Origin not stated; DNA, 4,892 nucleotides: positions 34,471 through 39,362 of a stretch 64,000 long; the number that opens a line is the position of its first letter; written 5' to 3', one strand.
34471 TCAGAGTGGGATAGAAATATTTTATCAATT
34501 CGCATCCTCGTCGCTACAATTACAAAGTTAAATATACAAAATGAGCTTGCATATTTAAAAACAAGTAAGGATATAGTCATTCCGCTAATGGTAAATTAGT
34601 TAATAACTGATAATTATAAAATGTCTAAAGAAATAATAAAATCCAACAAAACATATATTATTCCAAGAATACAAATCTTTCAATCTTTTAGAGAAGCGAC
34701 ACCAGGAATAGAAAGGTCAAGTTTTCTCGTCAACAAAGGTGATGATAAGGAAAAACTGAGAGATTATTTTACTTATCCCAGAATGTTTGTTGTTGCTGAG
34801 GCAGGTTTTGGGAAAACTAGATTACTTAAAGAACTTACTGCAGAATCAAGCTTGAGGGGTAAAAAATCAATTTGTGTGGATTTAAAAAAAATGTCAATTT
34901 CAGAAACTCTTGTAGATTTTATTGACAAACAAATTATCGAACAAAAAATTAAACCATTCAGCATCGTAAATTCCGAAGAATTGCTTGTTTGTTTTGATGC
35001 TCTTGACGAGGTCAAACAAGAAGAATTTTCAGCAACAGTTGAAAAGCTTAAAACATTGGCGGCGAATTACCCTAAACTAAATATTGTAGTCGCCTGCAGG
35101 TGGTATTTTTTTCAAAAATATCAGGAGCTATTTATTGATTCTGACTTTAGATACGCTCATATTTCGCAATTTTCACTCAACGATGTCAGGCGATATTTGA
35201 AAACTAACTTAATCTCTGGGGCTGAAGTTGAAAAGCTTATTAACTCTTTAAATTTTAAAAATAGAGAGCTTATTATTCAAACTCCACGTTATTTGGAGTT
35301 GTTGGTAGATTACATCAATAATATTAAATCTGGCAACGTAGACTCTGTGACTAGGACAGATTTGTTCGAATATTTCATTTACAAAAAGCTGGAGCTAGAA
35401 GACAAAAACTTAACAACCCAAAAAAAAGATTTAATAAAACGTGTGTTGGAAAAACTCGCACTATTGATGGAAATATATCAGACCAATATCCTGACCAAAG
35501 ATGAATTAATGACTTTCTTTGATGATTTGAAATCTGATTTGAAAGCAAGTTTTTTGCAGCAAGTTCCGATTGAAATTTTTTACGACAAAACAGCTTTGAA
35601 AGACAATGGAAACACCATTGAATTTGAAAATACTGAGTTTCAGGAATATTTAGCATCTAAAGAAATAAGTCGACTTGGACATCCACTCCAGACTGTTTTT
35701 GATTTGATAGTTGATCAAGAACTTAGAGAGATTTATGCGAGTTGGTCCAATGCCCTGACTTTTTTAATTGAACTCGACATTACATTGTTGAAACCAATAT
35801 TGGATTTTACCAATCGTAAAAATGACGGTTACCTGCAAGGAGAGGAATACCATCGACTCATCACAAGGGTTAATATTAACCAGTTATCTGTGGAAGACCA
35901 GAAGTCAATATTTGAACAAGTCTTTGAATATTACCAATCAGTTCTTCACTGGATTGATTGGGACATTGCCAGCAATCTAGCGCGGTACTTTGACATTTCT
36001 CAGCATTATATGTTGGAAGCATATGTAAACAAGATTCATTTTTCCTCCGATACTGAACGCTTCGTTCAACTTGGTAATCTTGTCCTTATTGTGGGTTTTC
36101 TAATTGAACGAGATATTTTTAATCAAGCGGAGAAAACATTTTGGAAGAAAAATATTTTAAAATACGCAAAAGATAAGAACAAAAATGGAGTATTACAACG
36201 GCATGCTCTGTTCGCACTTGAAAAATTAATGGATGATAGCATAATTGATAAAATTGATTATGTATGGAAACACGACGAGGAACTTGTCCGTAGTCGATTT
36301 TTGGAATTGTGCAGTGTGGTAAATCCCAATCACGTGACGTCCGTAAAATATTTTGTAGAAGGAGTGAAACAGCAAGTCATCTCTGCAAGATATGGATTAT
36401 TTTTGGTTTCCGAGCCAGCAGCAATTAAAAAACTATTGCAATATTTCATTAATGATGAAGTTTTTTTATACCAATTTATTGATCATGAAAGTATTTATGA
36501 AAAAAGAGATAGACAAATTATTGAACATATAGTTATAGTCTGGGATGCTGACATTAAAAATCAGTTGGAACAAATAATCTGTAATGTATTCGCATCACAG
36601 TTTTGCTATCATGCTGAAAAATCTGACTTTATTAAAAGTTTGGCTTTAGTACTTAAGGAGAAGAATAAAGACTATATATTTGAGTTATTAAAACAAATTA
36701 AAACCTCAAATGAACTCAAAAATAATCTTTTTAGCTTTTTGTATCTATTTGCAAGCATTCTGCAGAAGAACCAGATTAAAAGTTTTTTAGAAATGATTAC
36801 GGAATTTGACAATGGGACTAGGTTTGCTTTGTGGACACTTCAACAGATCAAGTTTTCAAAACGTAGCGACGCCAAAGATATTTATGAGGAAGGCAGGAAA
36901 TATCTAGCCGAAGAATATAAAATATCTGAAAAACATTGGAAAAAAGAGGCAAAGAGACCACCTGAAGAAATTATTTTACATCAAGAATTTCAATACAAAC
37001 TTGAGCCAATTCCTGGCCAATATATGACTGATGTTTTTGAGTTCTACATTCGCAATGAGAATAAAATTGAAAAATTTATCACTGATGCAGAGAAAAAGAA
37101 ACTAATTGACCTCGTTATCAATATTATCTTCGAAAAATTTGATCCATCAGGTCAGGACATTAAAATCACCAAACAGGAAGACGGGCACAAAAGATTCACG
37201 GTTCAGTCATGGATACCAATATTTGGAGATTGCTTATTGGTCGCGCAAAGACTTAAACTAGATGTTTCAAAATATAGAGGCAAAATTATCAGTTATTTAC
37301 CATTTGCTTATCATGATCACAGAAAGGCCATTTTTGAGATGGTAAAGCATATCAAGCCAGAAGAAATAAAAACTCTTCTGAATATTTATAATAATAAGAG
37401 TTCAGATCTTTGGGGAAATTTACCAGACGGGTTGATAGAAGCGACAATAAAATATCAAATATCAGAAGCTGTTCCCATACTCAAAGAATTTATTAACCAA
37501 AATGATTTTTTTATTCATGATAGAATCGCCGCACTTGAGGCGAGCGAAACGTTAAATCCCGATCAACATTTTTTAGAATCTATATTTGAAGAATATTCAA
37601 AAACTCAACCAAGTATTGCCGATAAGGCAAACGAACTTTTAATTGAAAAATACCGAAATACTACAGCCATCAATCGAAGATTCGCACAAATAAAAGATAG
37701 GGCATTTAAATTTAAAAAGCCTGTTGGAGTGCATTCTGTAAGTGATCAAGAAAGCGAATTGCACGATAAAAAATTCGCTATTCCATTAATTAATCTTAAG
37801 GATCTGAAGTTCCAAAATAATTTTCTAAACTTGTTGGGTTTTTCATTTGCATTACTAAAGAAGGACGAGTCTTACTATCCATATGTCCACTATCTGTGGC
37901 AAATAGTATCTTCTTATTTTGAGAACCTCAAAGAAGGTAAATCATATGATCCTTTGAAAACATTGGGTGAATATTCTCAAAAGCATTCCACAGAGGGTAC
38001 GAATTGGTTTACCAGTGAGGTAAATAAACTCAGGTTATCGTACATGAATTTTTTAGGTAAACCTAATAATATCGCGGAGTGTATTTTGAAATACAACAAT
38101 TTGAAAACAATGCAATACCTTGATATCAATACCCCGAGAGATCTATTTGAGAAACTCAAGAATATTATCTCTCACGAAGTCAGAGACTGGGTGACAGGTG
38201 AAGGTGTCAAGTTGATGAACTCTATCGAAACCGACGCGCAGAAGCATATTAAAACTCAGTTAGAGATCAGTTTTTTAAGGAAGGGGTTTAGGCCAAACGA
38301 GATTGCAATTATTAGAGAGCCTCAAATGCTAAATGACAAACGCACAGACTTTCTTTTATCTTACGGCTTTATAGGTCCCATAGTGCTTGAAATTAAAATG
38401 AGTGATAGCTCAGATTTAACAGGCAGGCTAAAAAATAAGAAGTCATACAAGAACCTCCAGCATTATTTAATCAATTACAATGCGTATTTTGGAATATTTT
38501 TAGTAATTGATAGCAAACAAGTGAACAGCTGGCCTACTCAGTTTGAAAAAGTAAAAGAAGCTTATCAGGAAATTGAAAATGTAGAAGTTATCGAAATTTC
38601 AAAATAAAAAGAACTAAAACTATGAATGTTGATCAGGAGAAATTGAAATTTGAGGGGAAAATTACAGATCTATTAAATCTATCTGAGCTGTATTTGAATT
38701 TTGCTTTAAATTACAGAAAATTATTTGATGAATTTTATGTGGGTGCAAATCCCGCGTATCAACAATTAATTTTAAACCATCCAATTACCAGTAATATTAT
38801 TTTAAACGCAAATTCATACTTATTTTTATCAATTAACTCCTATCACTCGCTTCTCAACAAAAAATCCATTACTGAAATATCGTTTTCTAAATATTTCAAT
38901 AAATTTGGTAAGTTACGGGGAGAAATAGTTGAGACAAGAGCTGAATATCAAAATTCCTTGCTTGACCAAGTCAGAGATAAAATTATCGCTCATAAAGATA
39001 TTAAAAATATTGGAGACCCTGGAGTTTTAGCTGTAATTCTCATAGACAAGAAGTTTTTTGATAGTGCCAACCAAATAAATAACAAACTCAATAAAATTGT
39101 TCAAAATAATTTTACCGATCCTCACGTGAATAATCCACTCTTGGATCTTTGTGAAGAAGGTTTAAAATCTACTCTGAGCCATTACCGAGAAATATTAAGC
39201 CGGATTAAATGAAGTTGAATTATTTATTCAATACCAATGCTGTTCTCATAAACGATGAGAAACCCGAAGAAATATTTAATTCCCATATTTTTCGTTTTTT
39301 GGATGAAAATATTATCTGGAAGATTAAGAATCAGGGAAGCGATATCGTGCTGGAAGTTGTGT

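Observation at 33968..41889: Tightly coupled 7-8 gene operon: STAND NTPase-nuclease, two HEPN-motif proteins and four orphan ORFs - candidate undescribed defence system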

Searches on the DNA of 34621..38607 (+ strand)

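Call 84: search_rna_families(sources=[L030, L043, L045, L049, L054, L061, L062], threshold=gathering)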
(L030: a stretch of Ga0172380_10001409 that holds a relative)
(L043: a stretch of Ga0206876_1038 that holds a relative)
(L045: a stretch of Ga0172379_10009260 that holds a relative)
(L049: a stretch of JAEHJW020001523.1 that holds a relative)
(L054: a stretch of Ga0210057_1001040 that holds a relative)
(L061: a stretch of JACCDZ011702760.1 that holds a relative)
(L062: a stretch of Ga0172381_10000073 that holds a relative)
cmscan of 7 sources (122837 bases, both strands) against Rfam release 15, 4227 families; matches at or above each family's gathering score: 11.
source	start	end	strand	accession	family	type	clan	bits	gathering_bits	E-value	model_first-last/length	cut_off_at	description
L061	1900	2021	+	RF03000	LOOT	Gene; sRNA;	-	92.9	46.4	3.5e-16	1-121/121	no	LOOT RNA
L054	7919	8040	+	RF03000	LOOT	Gene; sRNA;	-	85.1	46.4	2.3e-14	1-121/121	no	LOOT RNA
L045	9474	9588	+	RF03000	LOOT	Gene; sRNA;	-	76.9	46.4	1.9e-12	1-121/121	no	LOOT RNA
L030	16048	16120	+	RF00005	tRNA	Gene; tRNA;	CL00001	74.2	29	4.2e-14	1-71/71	no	tRNA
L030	15680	15752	+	RF00005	tRNA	Gene; tRNA;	CL00001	74.2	29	4.2e-14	1-71/71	no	tRNA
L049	4231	4344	+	RF03000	LOOT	Gene; sRNA;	-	72.8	46.4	1.7e-11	1-121/121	no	LOOT RNA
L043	9770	9883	+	RF03000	LOOT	Gene; sRNA;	-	70.6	46.4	5.7e-11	1-121/121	no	LOOT RNA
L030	15521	15594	+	RF00005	tRNA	Gene; tRNA;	CL00001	62.9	29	5.3e-11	1-71/71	no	tRNA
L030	938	1009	+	RF00005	tRNA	Gene; tRNA;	CL00001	58.7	29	7.7e-10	1-71/71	no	tRNA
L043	3111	3197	+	RF00005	tRNA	Gene; tRNA;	CL00001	55.1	29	7.4e-09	1-71/71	no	tRNA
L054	1132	1216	+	RF00005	tRNA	Gene; tRNA;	CL00001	54.2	29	1.3e-08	1-71/71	no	tRNA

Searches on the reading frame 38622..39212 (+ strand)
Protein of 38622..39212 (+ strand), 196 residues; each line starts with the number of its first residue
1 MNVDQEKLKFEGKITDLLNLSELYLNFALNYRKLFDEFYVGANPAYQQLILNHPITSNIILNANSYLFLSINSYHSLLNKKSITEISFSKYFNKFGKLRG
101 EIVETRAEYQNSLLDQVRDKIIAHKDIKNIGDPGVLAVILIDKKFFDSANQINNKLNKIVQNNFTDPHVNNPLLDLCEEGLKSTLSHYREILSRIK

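Call 3: search_protein_families(library=pfam, proteins=[window:38622-39212:+], max_evalue=0.1)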
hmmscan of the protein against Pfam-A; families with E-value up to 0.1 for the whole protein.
window:38622-39212:+ (196 aa): 4 families
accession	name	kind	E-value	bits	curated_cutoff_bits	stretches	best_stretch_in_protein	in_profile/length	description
PF18734.6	HEPN_AbiU2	-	0.0054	16.7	26.8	1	112-163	121-175/193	AbiU2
PF15005.11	IZUMO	-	0.0073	17.4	25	1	90-183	8-102/143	Izumo sperm-egg fusion, Ig domain-associated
PF10323.15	7TM_GPCR_Srv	-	0.033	14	21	1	10-86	38-114/283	Serpentine type 7TM GPCR chemoreceptor Srv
PF22382.1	EndoS_helical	-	0.075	13.2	26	0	3-43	16-55/64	Endo-beta-N-acetylglucosaminidase, helical bundle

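Call 4: search_protein_families(library=padloc, proteins=[window:38622-39212:+], max_evalue=0.1)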
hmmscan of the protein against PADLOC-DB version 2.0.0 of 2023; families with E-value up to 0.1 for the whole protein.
window:38622-39212:+ (196 aa): 0 families

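Call 5: search_protein_families(library=ncbifam, proteins=[window:38622-39212:+], max_evalue=0.1)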
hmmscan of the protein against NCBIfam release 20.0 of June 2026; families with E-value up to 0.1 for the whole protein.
window:38622-39212:+ (196 aa): 0 families

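Call 6: search_protein_families(library=phrogs, proteins=[window:38622-39212:+], max_evalue=0.1)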
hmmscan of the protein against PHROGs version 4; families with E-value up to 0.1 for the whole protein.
window:38622-39212:+ (196 aa): 0 families

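Call 51: search_solved_structures(query=window:38622-39212:+, max_evalue=1)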
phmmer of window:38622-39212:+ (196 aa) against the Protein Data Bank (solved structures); distinct sequences matched with E-value up to 1: 5.
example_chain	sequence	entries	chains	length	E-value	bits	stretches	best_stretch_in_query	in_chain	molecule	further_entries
1rcd_A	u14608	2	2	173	0.4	13.9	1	63-171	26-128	L FERRITIN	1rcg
1rci_A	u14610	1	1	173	0.47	13.6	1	63-171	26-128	L FERRITIN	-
5i3o_A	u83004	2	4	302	0.6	13.3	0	146-179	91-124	BMP-2-inducible protein kinase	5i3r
4w9w_A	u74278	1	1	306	0.61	13.3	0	146-179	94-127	BMP-2-inducible protein kinase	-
4w9x_A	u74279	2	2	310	0.62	13.2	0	146-179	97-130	BMP-2-inducible protein kinase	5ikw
